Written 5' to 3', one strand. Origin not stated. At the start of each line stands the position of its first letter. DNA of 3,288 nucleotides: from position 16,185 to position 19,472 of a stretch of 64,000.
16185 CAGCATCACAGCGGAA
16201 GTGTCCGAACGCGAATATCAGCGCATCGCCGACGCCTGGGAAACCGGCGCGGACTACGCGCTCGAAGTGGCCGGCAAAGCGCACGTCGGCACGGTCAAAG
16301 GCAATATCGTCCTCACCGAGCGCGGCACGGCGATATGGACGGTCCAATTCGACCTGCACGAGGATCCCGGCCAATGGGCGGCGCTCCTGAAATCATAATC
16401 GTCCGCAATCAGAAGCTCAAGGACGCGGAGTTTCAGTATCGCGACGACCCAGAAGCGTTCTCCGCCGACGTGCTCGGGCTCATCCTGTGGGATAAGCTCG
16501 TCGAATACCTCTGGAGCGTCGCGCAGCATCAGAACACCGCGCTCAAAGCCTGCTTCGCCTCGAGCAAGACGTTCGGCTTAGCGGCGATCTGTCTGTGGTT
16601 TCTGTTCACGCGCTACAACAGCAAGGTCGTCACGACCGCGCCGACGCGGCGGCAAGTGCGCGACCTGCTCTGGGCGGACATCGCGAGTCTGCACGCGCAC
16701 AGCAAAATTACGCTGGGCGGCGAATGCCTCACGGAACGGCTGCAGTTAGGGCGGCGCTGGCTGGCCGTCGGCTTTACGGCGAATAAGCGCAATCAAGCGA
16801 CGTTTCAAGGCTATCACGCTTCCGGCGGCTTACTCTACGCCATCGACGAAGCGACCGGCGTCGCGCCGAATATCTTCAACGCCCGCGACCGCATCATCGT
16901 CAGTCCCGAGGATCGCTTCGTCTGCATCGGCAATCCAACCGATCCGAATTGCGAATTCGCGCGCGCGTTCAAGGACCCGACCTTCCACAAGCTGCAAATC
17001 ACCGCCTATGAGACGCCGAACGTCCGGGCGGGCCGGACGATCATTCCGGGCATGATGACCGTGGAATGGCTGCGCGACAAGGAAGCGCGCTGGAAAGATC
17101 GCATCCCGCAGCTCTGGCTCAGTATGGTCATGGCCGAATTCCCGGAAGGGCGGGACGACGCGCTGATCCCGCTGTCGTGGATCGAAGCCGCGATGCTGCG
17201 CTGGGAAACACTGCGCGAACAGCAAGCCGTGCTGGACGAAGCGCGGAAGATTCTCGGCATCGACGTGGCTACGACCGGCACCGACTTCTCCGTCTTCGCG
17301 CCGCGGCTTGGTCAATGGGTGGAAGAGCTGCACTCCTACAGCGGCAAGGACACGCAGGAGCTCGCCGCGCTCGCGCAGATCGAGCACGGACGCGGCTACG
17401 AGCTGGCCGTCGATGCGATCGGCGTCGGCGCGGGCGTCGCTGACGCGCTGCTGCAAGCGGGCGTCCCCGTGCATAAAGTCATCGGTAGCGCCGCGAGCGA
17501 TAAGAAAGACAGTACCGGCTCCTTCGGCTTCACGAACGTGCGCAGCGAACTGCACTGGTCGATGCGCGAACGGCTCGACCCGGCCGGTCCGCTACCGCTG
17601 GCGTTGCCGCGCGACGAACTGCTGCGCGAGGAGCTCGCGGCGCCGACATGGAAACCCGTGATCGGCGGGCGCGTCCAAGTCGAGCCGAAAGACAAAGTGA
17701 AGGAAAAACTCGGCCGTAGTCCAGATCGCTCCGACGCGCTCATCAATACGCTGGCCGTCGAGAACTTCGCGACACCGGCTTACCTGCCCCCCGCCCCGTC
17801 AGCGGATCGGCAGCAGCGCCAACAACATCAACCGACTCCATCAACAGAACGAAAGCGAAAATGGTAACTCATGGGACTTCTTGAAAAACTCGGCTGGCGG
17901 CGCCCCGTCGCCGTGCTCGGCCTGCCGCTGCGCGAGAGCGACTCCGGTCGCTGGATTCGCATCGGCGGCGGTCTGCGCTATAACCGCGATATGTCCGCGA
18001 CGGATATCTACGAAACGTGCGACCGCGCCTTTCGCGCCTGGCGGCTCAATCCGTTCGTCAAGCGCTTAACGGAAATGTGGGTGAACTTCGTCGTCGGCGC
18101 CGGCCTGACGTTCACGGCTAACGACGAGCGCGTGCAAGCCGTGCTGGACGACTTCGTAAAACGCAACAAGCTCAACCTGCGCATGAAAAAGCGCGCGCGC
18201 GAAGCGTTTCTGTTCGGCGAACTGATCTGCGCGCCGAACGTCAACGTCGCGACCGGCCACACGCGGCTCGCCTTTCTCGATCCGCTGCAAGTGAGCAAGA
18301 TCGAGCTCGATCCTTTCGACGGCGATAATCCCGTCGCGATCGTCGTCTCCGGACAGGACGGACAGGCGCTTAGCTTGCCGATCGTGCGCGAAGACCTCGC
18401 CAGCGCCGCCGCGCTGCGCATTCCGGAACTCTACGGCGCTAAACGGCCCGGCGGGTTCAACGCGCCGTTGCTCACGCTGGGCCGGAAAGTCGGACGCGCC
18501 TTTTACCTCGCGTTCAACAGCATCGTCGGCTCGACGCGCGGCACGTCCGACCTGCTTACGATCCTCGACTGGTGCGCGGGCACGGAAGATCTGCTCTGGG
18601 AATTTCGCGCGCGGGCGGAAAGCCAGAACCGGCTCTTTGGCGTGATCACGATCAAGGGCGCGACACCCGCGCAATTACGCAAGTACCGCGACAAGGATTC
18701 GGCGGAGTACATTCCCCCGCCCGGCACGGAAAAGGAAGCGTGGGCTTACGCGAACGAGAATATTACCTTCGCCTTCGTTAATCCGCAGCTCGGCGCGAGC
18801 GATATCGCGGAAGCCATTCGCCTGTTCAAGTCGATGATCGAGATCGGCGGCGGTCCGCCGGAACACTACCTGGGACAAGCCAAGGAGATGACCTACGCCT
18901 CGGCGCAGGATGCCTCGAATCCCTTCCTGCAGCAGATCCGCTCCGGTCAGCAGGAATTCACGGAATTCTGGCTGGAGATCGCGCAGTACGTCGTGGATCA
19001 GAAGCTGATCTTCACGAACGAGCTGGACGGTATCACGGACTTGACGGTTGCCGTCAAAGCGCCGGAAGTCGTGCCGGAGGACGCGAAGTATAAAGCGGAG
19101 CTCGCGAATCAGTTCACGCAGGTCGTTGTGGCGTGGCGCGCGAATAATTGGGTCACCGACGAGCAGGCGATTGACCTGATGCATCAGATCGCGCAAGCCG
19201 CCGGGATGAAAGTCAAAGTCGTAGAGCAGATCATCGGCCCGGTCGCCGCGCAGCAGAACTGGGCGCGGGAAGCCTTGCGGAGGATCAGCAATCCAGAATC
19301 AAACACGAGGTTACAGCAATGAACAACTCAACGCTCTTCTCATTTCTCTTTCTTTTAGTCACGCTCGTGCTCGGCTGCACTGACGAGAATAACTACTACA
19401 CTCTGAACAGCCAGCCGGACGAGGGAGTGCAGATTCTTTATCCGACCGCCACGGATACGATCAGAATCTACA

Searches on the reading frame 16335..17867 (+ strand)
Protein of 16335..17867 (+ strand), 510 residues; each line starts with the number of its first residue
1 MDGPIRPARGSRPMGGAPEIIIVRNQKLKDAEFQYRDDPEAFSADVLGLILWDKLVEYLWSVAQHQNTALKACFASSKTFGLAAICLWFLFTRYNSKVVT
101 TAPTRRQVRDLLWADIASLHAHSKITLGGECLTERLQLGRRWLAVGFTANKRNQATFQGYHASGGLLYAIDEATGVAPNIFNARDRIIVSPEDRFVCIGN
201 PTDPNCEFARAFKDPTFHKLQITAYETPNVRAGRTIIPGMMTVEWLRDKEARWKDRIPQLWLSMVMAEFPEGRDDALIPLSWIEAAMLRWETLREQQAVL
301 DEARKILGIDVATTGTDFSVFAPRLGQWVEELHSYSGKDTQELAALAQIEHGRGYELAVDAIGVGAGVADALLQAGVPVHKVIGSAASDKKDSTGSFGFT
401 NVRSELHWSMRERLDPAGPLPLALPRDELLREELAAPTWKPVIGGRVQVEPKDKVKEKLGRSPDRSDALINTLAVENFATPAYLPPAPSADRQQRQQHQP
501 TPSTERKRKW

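Call 10: search_protein_families(library=phrogs, proteins=[window:16335-17867:+], max_evalue=0.001)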
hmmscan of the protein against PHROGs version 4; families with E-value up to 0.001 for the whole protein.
window:16335-17867:+ (510 aa): 2 families
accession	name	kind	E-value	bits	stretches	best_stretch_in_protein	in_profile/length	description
phrog_2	-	head and packaging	1.4e-28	101.1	1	36-480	251-596/807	terminase large subunit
phrog_5902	-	unknown function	2.2e-12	47.9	1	34-345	17-326/359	-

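Call 22: search_protein_families(library=pfam, proteins=[window:16335-17867:+], max_evalue=0.01)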
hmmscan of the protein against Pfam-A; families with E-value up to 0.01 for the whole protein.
window:16335-17867:+ (510 aa): 0 families

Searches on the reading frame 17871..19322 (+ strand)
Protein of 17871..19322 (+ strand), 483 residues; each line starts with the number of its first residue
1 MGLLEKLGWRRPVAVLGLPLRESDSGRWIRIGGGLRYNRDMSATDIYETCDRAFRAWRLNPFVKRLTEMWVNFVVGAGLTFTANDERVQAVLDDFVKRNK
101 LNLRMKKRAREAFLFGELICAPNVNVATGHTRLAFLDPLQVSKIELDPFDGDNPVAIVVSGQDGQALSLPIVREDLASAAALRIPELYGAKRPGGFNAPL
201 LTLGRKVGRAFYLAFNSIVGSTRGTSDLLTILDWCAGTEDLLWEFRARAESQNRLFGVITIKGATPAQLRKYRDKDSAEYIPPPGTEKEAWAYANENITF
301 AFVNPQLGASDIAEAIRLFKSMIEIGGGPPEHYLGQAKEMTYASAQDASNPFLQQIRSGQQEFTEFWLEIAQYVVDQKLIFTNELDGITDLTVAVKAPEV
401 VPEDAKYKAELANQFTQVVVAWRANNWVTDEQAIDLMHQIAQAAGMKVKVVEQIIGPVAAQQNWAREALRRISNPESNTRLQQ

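Call 10: search_protein_families(library=phrogs, proteins=[window:17871-19322:+], max_evalue=0.001)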
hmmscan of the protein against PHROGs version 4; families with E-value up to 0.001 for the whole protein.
window:17871-19322:+ (483 aa): 2 families
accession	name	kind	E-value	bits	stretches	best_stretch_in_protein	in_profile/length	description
phrog_10963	-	head and packaging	4.7e-17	62.8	2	59-144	81-172/503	portal protein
phrog_64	-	head and packaging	1.8e-05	24.4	1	60-158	126-222/547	portal protein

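Call 85: search_protein_families(library=pfam, proteins=[window:17871-19322:+], max_evalue=0.01)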
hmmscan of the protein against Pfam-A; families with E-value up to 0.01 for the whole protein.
window:17871-19322:+ (483 aa): 1 family
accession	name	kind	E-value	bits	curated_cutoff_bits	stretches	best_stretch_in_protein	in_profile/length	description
PF05133.19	SPP1_portal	-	0.0051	16.3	25.5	1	61-141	46-125/416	Phage portal protein, SPP1 Gp6-like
